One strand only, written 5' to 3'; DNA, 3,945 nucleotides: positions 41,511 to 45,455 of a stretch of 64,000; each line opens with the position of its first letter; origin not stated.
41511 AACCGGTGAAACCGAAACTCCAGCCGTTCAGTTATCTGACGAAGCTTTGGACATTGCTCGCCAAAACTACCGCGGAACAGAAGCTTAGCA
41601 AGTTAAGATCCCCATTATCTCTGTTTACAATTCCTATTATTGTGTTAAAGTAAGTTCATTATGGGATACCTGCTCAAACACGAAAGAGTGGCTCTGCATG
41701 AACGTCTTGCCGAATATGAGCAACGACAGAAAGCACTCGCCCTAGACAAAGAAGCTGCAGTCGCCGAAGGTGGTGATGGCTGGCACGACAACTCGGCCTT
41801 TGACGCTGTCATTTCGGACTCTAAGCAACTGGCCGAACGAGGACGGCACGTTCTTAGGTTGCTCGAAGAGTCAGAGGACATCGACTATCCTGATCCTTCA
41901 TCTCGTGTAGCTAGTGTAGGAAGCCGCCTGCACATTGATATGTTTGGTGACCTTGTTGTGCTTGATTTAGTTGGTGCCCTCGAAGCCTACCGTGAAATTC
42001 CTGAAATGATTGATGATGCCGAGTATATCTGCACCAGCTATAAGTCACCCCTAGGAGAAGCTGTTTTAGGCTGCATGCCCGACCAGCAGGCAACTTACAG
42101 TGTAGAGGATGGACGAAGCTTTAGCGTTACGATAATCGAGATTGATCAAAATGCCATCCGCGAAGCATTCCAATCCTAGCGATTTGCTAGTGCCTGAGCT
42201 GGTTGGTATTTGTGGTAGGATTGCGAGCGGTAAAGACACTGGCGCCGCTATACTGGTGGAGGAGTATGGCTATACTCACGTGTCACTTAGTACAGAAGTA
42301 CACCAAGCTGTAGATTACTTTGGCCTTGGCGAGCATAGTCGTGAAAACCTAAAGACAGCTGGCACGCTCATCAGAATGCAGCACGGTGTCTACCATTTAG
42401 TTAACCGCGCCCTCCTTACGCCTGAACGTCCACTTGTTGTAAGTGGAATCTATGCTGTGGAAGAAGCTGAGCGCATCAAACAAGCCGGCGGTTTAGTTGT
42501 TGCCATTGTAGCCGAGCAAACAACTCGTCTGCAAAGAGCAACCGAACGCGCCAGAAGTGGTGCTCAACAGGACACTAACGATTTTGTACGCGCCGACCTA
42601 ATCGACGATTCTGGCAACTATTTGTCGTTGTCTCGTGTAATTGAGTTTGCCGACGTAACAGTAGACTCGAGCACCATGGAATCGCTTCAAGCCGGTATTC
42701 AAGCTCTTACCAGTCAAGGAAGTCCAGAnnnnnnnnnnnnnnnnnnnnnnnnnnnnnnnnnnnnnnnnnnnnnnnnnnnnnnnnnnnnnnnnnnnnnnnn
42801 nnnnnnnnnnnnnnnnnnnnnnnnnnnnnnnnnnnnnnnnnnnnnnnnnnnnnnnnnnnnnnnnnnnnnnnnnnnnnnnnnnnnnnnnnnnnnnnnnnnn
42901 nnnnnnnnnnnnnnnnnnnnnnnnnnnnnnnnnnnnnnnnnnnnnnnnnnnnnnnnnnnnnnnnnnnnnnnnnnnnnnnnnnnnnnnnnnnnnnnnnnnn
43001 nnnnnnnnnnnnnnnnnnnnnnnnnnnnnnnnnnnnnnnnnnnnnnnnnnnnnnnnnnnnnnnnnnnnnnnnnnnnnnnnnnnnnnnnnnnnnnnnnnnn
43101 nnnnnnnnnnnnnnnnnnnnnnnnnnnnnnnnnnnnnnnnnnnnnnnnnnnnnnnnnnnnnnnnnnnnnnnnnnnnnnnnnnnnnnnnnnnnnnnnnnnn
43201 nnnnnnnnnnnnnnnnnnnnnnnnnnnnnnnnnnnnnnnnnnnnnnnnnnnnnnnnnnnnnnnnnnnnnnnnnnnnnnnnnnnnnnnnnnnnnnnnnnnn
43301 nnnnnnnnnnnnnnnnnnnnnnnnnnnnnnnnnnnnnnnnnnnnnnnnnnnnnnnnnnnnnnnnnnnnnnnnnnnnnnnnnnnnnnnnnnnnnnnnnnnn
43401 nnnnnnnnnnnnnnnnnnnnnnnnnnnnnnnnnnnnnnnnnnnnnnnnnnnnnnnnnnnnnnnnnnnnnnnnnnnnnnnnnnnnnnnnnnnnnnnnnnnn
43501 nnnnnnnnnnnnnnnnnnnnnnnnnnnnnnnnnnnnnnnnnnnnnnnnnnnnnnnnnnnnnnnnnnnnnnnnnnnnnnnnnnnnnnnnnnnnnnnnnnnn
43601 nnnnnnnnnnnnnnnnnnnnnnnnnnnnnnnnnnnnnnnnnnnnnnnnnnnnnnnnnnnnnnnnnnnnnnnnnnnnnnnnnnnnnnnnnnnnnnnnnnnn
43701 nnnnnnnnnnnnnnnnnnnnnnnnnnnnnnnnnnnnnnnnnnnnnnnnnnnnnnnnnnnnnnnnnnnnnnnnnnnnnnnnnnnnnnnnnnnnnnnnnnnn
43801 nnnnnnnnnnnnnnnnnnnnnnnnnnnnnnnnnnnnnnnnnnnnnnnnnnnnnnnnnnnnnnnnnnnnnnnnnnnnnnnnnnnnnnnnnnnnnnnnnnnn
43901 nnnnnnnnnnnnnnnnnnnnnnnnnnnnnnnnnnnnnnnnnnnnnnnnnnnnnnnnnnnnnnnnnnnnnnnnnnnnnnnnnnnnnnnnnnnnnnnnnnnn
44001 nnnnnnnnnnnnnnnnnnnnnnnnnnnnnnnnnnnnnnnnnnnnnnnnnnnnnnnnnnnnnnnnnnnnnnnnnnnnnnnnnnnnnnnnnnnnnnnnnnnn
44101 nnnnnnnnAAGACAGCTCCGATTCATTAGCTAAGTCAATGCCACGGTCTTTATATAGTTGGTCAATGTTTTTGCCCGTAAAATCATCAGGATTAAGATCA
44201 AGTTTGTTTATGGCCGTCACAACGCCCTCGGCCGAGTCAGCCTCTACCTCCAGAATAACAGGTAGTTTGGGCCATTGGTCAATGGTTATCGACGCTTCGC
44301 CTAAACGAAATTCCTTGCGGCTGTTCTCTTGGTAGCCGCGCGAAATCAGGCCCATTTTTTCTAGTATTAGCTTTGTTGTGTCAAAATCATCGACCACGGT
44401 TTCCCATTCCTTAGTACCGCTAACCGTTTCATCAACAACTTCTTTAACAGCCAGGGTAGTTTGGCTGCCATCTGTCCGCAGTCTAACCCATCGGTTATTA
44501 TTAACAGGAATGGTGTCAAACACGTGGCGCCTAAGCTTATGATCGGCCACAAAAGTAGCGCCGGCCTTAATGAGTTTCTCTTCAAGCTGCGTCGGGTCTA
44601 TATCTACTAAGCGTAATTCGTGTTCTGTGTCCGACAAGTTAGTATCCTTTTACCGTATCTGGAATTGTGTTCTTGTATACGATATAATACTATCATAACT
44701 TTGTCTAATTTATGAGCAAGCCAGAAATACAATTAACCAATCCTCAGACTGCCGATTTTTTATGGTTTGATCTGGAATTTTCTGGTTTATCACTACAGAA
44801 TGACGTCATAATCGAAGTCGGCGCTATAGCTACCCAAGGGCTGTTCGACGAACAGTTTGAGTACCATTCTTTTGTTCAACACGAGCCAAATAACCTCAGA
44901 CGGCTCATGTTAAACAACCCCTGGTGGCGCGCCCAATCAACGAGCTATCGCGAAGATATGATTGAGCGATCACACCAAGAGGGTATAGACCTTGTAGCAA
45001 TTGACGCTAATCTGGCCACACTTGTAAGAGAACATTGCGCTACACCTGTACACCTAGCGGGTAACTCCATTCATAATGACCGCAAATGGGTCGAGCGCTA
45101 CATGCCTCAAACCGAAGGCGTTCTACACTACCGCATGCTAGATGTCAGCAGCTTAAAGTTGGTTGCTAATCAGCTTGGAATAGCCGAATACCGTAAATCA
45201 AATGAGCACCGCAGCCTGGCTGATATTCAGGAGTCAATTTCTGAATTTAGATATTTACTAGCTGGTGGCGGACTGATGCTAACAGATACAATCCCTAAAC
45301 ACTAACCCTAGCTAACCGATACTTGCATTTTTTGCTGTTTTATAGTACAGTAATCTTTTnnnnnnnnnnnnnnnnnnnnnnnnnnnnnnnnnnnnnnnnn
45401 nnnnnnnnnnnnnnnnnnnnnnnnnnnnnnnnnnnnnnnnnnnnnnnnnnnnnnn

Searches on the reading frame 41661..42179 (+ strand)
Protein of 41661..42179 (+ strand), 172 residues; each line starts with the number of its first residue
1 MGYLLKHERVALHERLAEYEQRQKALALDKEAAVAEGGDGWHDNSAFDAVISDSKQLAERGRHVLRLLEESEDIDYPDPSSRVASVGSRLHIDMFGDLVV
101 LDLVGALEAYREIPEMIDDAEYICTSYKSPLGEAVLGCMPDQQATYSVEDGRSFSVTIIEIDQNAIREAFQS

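Call 51: search_protein_families(library=pfam, proteins=[window:41661-42179:+], max_evalue=0.01)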
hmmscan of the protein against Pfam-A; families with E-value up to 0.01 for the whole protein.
window:41661-42179:+ (172 aa): 1 family
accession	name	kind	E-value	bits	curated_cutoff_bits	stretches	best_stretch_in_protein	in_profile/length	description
PF01272.25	GreA_GreB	-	4.6e-06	27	26.9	1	124-162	39-76/77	Transcription elongation factor, GreA/GreB, C-term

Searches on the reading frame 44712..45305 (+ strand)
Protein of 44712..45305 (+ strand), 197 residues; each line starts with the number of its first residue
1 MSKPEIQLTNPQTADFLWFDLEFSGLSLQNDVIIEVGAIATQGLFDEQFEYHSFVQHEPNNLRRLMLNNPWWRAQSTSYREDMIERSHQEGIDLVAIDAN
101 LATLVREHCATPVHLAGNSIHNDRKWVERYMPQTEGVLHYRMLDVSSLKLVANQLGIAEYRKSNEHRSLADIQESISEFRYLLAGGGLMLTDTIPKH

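Call 51: search_protein_families(library=pfam, proteins=[window:44712-45305:+], max_evalue=0.01)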
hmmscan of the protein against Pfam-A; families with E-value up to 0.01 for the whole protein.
window:44712-45305:+ (197 aa): 2 families
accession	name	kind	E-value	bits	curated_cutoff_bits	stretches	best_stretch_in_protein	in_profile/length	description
PF00929.31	RNase_T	-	3.9e-15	57.2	24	1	17-179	1-164/164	Exonuclease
PF16473.11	Rv2179c-like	-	1.9e-06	28.1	27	1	17-175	3-169/177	3'-5' exoribonuclease Rv2179c-like domain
